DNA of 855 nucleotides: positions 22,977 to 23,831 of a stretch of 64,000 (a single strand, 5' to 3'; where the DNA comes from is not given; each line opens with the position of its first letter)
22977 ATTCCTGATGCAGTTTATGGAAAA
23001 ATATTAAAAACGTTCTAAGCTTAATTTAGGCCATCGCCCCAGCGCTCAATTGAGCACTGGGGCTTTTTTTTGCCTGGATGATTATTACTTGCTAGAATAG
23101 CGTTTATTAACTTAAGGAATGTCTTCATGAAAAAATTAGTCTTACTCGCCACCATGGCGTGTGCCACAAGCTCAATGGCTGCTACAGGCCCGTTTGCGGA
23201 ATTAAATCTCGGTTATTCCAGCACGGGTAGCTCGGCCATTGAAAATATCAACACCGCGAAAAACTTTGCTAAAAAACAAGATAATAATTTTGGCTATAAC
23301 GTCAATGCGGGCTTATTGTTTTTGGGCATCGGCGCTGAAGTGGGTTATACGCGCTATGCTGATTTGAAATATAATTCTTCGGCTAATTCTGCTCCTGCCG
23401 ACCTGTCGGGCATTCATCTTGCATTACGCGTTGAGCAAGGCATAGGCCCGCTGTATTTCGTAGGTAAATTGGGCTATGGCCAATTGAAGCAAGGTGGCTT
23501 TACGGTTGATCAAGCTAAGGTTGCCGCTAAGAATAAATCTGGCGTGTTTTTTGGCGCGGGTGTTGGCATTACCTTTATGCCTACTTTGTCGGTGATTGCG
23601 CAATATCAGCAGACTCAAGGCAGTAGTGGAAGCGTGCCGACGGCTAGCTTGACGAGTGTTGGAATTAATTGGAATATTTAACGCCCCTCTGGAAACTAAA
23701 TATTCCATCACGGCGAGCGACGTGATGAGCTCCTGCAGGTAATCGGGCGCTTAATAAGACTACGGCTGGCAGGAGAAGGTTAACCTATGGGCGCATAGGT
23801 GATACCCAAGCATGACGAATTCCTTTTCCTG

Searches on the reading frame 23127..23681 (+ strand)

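Call 61: search_protein_families(library=pfam, proteins=[window:23127-23681:+], max_evalue=0.0001)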
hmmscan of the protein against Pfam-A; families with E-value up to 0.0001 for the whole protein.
window:23127-23681:+ (184 aa): 2 families
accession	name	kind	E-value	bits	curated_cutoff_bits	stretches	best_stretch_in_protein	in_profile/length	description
PF13505.12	OMP_b-brl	-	3.5e-09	37.5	28.7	1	5-166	2-156/175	Outer membrane protein beta-barrel domain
PF01389.23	OmpA_membrane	-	5.9e-05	23.3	21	1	35-163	14-149/180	OmpA-like transmembrane domain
